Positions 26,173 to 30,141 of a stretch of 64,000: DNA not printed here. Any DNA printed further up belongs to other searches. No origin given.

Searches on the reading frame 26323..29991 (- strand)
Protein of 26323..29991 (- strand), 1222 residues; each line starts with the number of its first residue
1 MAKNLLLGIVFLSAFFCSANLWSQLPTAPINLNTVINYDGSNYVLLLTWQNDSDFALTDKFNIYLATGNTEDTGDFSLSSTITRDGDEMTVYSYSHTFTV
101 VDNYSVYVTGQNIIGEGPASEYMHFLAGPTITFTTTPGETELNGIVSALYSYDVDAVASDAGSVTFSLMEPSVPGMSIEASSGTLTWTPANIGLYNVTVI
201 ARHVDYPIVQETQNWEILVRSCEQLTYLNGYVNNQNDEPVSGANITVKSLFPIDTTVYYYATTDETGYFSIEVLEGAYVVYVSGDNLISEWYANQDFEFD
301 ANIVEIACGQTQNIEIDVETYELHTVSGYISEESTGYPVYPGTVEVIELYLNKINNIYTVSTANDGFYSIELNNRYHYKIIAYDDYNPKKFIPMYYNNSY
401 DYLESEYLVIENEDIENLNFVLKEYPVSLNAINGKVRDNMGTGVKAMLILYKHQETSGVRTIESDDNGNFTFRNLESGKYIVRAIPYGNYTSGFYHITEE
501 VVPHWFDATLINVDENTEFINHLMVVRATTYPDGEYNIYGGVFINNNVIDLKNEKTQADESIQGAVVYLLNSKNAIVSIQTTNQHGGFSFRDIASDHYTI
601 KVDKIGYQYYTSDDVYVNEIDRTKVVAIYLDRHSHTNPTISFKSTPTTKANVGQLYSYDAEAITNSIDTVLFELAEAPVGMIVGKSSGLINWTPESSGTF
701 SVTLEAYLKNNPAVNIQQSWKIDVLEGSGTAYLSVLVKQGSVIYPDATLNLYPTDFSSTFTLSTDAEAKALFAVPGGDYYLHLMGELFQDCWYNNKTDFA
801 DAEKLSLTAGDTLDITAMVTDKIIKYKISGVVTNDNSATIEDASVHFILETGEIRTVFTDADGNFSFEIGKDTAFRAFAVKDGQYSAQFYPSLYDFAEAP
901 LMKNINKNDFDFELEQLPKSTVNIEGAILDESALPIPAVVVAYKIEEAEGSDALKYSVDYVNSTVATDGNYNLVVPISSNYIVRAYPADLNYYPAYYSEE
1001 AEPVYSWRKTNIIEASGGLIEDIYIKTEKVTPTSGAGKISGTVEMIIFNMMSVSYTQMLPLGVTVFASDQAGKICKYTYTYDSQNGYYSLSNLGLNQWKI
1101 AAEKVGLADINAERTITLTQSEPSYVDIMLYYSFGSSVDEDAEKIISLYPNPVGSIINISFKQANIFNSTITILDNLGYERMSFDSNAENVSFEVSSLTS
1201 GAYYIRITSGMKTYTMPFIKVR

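Call 106: search_protein_families(library=pfam, proteins=[window:26323-29991:-], max_evalue=0.001)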
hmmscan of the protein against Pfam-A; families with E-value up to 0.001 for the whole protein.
window:26323-29991:- (1222 aa): 13 families
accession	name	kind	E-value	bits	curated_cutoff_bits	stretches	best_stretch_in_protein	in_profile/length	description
PF13620.12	CarboxypepD_reg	-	7.6e-44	148.4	32.3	4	228-316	2-79/82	Carboxypeptidase regulatory-like domain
PF13715.12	CarbopepD_reg_2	-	2.2e-15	56.9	32.2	1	558-611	10-59/88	CarboxypepD_reg-like domain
PF17210.9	SdrD_B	-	1.7e-13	51.1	29.7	2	557-609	19-72/112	SdrD B-like domain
PF05345.18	He_PIG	-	3e-11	44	24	2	147-203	16-81/96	Putative Ig domain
PF18962.6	Por_Secre_tail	-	2.1e-10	41.2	27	1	1148-1214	1-69/75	Secretion system C-terminal sorting domain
PF17802.7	SpaA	-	2.3e-08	34.5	23.1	0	449-483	22-57/91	Prealbumin-like fold domain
PF20598.4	DUF6795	-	4.5e-07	30.6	27.4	0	235-273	7-45/103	Domain of unknown function (DUF6795)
PF09430.16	EMC7_beta-sandw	-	1e-05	26.1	26.6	0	560-618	5-60/122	ER membrane protein complex subunit 7, beta-sandwich domain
PF23193.1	NOMO_3rd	-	5.4e-05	23.7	27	0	455-484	55-84/120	NOMO third transthyretin-like domain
PF24908.1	Ig_SIBA-E_2nd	-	9.2e-05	23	27.8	0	163-200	34-71/117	Integrin beta-like protein A-E, second Ig-like domain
PF11974.14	bMG3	-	0.00021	21.6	34.9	0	559-592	25-58/103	Bacterial alpha-2-macroglobulin MG3 domain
PF24025.1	Ig_DR_A0283-like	-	0.00046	20.9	27.1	0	232-289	13-69/102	DR_A0283-like, Ig-like domain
PF15976.11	CooC_C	-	0.00064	20.1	29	0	359-385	43-68/93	CS1-pili formation C-terminal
